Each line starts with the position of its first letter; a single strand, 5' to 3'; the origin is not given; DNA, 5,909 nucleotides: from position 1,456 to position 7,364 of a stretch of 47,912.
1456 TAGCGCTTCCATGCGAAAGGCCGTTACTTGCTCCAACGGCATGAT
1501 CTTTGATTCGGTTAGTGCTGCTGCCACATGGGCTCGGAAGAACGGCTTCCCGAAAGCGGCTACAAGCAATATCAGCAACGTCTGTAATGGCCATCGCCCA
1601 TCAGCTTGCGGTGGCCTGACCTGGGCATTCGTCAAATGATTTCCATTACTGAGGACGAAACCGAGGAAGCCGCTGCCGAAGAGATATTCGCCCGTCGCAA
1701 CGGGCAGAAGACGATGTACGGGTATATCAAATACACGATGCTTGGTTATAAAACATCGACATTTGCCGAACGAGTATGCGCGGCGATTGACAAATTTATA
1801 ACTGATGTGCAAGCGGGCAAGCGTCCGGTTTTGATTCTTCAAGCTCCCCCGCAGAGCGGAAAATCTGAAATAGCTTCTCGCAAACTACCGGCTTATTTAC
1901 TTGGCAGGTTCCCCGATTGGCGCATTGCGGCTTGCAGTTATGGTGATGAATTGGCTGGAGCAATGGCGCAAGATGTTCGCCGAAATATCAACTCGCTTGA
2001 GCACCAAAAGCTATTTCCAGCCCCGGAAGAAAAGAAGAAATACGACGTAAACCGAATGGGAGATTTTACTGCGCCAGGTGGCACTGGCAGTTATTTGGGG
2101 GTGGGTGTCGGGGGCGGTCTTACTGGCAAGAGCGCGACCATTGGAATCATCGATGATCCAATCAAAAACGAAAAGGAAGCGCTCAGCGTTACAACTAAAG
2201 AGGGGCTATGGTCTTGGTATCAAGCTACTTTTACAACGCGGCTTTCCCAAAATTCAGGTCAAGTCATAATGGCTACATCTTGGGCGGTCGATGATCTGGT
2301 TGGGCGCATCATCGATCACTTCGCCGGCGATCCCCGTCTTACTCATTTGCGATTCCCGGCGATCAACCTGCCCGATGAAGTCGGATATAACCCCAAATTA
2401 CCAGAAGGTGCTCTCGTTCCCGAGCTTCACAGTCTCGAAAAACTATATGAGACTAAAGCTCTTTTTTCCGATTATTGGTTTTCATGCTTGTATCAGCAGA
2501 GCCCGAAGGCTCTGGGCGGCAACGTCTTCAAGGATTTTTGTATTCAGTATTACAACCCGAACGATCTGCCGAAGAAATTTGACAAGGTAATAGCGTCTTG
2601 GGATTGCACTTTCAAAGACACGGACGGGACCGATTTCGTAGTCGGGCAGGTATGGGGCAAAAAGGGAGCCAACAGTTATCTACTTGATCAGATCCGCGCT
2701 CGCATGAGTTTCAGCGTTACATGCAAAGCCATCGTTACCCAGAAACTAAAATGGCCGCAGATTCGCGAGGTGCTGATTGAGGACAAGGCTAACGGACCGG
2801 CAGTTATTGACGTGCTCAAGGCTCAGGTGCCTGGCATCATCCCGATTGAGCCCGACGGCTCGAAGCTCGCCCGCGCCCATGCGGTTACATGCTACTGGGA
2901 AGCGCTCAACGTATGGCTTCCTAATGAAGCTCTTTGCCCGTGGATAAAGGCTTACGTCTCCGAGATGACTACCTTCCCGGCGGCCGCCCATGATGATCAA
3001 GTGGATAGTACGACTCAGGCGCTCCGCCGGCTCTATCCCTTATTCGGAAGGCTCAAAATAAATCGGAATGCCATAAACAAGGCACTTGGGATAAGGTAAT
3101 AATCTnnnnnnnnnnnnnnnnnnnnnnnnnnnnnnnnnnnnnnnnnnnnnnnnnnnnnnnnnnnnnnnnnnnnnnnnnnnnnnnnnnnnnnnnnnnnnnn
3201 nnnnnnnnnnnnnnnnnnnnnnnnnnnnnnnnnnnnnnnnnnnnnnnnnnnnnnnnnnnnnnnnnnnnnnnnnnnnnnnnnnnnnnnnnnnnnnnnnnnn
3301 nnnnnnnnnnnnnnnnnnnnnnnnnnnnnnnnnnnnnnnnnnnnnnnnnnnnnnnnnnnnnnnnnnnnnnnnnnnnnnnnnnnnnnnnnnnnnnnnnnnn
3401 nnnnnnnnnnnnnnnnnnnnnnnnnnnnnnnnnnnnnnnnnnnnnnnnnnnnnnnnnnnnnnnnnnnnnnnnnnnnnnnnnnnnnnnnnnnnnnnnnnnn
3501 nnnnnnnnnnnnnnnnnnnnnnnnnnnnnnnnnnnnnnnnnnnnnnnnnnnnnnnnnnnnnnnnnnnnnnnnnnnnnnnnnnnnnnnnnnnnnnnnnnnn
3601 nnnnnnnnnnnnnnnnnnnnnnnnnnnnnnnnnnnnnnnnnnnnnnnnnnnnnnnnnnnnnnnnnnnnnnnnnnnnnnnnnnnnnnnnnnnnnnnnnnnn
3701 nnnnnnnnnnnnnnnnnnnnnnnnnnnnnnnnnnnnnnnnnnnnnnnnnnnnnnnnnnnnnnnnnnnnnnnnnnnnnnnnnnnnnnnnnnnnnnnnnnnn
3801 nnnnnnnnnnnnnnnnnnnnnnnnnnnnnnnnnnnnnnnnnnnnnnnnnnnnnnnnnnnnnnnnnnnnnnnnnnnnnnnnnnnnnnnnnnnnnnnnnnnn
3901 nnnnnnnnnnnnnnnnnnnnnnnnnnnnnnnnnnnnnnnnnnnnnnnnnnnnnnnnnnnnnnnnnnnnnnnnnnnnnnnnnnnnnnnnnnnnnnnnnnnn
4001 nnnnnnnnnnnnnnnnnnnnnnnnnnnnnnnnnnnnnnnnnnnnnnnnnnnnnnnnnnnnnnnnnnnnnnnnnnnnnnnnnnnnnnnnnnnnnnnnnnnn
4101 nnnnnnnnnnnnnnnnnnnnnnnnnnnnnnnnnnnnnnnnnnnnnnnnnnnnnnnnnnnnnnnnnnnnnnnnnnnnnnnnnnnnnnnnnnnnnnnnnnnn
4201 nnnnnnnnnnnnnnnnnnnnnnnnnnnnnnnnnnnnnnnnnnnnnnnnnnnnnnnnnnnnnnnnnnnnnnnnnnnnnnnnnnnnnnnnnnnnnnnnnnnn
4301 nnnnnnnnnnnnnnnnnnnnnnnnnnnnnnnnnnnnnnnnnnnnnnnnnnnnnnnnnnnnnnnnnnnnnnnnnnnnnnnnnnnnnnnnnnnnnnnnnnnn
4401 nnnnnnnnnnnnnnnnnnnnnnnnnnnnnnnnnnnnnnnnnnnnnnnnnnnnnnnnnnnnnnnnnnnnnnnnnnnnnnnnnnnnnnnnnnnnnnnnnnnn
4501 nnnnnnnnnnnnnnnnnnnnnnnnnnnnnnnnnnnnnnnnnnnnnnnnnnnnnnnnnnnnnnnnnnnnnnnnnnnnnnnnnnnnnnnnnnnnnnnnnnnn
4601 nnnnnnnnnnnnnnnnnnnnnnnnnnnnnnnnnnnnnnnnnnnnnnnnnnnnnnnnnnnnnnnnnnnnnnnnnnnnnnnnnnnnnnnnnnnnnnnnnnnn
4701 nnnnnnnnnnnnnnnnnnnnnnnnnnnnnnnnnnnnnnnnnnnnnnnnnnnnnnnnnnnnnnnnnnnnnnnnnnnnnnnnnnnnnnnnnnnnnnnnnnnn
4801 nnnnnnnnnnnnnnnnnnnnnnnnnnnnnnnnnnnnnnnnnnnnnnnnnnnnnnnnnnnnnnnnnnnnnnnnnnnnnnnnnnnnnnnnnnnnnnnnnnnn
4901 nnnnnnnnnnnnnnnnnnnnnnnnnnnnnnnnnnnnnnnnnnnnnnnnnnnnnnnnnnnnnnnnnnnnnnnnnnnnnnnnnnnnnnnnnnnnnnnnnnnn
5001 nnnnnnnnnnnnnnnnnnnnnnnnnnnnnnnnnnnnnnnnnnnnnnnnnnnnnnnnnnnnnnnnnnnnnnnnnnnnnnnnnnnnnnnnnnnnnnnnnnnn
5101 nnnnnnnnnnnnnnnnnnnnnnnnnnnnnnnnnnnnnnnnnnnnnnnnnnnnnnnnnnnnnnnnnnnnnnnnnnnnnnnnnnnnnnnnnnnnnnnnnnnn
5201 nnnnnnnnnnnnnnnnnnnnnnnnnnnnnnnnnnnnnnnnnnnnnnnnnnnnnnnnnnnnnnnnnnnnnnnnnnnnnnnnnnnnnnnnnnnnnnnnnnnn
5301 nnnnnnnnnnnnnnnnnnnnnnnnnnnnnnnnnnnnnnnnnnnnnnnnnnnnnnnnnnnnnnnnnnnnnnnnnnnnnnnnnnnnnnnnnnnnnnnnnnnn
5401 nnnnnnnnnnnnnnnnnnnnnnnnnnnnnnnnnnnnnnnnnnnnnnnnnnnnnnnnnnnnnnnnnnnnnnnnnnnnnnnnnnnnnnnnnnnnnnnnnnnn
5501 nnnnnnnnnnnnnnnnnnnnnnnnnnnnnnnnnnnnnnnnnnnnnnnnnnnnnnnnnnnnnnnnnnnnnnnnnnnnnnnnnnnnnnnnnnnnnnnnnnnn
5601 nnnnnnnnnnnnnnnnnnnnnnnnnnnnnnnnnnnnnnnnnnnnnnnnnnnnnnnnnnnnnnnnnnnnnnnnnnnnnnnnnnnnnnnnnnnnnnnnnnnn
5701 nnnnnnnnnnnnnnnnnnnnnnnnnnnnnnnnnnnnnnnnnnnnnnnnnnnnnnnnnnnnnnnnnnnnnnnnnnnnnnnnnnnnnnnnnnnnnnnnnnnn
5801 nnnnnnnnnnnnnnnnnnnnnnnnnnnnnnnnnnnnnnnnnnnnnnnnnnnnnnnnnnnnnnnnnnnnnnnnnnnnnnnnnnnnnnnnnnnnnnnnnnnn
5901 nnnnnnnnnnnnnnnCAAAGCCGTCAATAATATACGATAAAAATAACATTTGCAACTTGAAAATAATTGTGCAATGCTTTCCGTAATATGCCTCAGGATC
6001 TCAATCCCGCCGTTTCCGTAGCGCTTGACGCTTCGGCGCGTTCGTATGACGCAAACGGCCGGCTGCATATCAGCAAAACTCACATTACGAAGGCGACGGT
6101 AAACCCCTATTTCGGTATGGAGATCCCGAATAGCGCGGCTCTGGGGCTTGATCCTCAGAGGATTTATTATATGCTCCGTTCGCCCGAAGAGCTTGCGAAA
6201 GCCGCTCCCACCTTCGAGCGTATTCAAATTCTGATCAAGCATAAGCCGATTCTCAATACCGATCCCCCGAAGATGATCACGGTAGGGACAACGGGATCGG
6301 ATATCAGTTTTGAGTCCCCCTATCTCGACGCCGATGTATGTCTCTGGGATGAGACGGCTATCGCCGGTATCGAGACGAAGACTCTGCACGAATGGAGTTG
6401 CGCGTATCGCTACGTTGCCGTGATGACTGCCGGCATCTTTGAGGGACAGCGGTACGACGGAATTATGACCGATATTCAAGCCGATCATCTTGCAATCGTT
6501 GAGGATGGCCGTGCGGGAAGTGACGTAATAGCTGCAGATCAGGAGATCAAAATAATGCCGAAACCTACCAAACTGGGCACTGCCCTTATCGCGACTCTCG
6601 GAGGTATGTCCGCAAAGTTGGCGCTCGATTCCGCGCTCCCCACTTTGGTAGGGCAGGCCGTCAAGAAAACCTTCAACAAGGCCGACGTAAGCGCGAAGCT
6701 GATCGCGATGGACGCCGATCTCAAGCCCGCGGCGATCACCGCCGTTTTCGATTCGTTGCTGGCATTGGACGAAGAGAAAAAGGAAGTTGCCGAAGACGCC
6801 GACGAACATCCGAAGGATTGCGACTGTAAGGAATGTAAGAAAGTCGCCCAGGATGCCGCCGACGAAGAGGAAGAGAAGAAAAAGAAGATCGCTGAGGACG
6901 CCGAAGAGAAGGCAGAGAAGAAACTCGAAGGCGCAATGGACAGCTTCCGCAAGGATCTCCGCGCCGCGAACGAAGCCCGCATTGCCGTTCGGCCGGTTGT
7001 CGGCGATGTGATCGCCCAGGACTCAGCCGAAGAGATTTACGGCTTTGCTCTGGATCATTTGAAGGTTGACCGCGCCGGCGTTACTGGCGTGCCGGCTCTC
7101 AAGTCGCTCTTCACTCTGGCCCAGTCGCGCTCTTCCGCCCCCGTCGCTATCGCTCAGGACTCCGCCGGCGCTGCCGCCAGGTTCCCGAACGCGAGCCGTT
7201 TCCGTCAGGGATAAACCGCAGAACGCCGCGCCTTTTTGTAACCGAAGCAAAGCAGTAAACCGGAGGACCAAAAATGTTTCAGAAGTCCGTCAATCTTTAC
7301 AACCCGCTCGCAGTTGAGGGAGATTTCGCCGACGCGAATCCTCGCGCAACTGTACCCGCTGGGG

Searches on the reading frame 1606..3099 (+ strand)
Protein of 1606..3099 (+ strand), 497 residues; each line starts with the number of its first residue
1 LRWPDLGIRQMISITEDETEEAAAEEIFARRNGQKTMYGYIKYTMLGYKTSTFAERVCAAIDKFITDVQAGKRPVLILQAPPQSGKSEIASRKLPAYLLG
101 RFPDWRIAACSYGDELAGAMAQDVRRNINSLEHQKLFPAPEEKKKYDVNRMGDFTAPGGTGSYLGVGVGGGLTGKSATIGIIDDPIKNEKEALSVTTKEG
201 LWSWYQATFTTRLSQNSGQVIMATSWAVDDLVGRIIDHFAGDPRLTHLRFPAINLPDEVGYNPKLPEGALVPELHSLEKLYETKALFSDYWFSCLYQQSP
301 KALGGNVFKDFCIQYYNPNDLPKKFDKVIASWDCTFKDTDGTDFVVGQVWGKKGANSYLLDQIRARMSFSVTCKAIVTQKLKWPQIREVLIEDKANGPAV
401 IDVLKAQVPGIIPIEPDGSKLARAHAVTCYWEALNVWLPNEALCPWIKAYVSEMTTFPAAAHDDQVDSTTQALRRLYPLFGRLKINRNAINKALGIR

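Call 52: search_protein_families(library=phrogs, proteins=[window:1606-3099:+], max_evalue=0.00001)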
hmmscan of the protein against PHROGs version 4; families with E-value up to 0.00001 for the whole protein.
window:1606-3099:+ (497 aa): 6 families
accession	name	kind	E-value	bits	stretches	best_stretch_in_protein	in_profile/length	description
phrog_38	-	head and packaging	2.6e-97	328.3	1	21-485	252-712/760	terminase large subunit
phrog_5573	-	head and packaging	1.6e-50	172.9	1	247-475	14-233/250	terminase large subunit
phrog_4758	-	head and packaging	1.7e-47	162.8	1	18-254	6-237/243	terminase large subunit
phrog_30251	-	head and packaging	3.5e-22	79.5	1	67-373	49-349/799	terminase large subunit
phrog_979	-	head and packaging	6.7e-07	29.3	1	304-478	412-601/642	terminase large subunit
phrog_12171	-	head and packaging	1.5e-06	29.3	0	418-479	40-98/110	terminase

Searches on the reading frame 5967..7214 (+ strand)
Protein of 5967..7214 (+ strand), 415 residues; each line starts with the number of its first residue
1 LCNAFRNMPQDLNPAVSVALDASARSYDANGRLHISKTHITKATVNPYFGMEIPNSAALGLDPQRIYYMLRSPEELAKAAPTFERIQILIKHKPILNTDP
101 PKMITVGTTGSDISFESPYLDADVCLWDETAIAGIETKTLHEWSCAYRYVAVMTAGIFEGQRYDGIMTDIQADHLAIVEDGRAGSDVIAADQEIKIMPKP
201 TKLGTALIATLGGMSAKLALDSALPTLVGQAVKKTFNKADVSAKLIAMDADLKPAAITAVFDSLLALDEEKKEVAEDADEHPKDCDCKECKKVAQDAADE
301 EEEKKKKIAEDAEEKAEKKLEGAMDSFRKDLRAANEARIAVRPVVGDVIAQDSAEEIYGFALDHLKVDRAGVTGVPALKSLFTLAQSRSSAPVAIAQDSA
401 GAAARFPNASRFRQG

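Call 52: search_protein_families(library=phrogs, proteins=[window:5967-7214:+], max_evalue=0.00001)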
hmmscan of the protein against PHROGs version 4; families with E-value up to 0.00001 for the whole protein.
window:5967-7214:+ (415 aa): 6 families
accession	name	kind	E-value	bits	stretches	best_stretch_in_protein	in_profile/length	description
phrog_2229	-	head and packaging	2.2e-112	377.5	1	17-411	7-424/428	head maturation protease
phrog_30637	-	unknown function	7.7e-78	263.4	1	16-415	730-1119/1119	-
phrog_12864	-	head and packaging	3.8e-59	202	1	18-205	32-220/468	head maturation protease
phrog_530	-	head and packaging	2.4e-32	113.5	1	22-318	30-285/390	head maturation protease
phrog_3778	-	head and packaging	4.9e-22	79.5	1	12-330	146-430/593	head maturation protease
phrog_16985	-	unknown function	9.4e-07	29.3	1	62-336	46-302/436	-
